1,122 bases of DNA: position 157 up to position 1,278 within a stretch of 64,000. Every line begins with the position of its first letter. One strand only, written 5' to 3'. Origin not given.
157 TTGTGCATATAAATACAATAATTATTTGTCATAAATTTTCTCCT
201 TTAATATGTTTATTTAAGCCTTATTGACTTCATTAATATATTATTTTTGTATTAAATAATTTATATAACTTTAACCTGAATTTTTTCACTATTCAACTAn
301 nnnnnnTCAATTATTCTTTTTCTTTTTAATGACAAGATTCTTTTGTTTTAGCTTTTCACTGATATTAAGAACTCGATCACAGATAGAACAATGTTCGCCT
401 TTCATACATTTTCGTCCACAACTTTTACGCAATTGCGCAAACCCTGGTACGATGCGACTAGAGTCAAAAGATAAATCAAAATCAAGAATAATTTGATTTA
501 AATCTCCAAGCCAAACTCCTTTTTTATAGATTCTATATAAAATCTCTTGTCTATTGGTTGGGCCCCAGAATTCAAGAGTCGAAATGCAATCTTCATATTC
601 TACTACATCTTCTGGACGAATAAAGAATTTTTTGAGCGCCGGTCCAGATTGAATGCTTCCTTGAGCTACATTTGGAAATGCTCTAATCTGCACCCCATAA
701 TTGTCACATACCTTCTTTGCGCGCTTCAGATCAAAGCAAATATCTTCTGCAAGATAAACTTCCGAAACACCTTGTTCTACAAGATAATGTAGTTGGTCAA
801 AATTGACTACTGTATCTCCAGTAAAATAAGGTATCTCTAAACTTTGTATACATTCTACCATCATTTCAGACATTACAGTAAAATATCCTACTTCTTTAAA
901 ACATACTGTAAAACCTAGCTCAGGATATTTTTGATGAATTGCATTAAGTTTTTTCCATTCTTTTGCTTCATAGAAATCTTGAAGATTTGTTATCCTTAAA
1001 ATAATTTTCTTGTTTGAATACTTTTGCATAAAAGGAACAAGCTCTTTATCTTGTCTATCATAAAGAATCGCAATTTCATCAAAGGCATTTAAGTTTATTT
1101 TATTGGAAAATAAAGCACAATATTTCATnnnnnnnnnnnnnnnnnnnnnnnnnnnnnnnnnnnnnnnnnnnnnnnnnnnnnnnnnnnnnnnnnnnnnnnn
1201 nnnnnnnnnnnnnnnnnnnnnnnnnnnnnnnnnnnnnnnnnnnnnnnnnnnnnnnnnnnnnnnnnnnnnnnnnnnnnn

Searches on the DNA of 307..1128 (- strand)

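Call 51: search_rna_families(source=L019, threshold=gathering)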
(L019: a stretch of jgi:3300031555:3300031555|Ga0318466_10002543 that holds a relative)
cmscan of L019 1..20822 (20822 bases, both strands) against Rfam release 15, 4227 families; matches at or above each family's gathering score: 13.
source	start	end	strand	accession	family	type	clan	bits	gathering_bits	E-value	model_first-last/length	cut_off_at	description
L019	19871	19942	+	RF00005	tRNA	Gene; tRNA;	CL00001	67.2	29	6.1e-13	1-71/71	no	tRNA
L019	13945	14016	+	RF00005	tRNA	Gene; tRNA;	CL00001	65.5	29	1.7e-12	1-71/71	no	tRNA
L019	15880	15952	+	RF00005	tRNA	Gene; tRNA;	CL00001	56.9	29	4.1e-10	1-71/71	no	tRNA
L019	14322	14392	+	RF00005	tRNA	Gene; tRNA;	CL00001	55.5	29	9.7e-10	1-71/71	no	tRNA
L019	14471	14549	+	RF00005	tRNA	Gene; tRNA;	CL00001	54.6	29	1.7e-09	1-71/71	no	tRNA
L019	16173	16246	+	RF00005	tRNA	Gene; tRNA;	CL00001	51.8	29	1e-08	1-71/71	no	tRNA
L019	19030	19180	+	RF00005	tRNA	Gene; tRNA;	CL00001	50.1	29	3.1e-08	1-71/71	no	tRNA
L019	16926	17013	+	RF00005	tRNA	Gene; tRNA;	CL00001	45.3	29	6.3e-07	1-71/71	no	tRNA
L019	369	440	+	RF00005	tRNA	Gene; tRNA;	CL00001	44.6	29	9.8e-07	1-71/71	no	tRNA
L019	15058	15129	+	RF00005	tRNA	Gene; tRNA;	CL00001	43.5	29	2e-06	1-71/71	no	tRNA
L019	16254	16327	+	RF00005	tRNA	Gene; tRNA;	CL00001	37.6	29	8.2e-05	1-71/71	no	tRNA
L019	18437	18505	+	RF00005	tRNA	Gene; tRNA;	CL00001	35.7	29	0.00028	1-71/71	no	tRNA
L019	17308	17407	+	RF00005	tRNA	Gene; tRNA;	CL00001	34.8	29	0.00049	1-71/71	no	tRNA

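Call 53: search_rna_families(source=L019, start=17200, end=19300, threshold=gathering, show_alignments=5)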
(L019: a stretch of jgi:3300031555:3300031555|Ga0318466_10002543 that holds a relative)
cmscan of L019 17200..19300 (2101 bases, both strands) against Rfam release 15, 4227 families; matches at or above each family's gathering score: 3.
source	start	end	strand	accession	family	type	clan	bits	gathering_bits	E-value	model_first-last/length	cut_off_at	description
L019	19030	19180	+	RF00005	tRNA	Gene; tRNA;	CL00001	50.1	29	3.1e-09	1-71/71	no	tRNA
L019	18437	18505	+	RF00005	tRNA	Gene; tRNA;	CL00001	35.7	29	2.8e-05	1-71/71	no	tRNA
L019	17308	17407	+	RF00005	tRNA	Gene; tRNA;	CL00001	34.8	29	4.9e-05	1-71/71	no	tRNA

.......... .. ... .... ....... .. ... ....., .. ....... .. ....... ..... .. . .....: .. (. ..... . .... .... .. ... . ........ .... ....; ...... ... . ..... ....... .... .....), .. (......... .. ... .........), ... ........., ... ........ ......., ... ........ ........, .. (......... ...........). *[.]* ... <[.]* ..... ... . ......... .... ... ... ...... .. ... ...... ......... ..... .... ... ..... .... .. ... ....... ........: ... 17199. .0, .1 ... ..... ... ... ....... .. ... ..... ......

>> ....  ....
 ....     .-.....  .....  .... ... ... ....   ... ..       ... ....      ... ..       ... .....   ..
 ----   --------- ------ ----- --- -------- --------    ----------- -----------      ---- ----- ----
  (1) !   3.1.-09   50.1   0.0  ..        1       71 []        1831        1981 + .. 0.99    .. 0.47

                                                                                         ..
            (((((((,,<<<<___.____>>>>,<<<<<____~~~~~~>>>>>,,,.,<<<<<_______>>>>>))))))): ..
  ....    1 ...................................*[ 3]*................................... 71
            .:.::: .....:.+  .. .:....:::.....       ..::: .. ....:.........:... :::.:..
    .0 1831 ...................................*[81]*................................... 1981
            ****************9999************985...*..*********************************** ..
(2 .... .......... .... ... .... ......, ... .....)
